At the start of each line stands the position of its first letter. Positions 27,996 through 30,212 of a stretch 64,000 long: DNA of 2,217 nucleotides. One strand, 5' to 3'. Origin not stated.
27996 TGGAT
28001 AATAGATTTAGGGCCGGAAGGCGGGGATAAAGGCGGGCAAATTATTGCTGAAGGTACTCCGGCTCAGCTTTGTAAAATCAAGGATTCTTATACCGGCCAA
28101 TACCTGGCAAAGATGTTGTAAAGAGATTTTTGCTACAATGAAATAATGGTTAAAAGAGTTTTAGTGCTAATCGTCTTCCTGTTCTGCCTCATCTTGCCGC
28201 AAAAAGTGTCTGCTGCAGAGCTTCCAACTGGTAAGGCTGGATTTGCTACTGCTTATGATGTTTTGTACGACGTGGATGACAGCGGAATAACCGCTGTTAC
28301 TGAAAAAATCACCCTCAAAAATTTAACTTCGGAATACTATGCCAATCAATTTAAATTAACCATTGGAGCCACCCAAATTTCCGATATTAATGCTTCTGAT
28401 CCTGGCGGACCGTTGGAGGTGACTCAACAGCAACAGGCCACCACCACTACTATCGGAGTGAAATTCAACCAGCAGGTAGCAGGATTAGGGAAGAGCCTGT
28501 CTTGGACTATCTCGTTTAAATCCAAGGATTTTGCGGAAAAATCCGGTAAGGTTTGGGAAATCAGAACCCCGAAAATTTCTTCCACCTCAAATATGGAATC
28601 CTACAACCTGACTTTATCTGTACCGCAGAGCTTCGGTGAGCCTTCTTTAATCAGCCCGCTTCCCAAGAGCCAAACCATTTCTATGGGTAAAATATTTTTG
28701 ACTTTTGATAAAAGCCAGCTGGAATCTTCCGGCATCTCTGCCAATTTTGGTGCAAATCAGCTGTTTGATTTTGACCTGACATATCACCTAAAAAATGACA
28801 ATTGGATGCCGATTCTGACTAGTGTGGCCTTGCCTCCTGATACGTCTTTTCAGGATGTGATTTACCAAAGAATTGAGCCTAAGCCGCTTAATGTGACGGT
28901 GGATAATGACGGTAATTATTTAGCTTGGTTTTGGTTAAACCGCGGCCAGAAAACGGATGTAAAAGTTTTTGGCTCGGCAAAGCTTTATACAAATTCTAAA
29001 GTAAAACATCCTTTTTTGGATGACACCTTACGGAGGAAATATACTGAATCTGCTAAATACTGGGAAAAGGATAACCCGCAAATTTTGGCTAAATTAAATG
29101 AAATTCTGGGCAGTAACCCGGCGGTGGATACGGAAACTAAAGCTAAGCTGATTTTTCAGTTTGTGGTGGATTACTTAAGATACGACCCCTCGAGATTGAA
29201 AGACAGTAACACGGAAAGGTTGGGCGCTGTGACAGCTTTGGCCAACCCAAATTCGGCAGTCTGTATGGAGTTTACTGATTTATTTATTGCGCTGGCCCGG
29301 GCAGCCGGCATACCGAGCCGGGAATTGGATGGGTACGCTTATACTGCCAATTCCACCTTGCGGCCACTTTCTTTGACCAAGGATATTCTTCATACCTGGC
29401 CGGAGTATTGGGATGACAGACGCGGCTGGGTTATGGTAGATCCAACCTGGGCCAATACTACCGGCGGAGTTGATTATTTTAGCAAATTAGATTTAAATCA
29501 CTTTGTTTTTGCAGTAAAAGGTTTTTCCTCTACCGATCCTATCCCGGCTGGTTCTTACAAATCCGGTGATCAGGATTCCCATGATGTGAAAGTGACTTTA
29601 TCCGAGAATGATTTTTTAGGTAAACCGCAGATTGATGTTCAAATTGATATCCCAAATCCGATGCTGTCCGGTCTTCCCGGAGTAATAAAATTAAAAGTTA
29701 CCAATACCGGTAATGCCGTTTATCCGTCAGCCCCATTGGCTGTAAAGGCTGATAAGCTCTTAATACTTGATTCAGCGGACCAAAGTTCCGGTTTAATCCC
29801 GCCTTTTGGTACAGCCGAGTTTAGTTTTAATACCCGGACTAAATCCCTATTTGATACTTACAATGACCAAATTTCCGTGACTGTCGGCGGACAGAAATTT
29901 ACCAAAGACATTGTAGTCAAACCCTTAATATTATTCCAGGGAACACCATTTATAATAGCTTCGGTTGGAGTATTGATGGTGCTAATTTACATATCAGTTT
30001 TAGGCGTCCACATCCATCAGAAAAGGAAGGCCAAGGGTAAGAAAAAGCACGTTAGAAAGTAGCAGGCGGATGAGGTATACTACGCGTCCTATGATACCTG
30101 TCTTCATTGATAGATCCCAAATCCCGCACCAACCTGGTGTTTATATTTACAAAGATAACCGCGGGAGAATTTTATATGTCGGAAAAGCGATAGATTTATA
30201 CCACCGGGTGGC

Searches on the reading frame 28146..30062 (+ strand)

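Call 3: search_protein_families(library=pfam, proteins=[window:28146-30062:+], max_evalue=0.1)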
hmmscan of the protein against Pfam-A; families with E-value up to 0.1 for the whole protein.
window:28146-30062:+ (638 aa): 2 families
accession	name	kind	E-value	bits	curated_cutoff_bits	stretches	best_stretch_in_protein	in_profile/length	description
PF01841.26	Transglut_core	-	1.7e-16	60.9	23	1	328-433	13-108/108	Transglutaminase-like superfamily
PF09972.14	DUF2207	-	0.025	15.3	24.4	1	35-165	3-126/172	Predicted membrane protein (DUF2207) N-terminal domain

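Call 4: search_protein_families(library=ncbifam, proteins=[window:28146-30062:+], max_evalue=0.1)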
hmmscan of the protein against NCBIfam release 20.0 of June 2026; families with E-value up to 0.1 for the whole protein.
window:28146-30062:+ (638 aa): 0 families
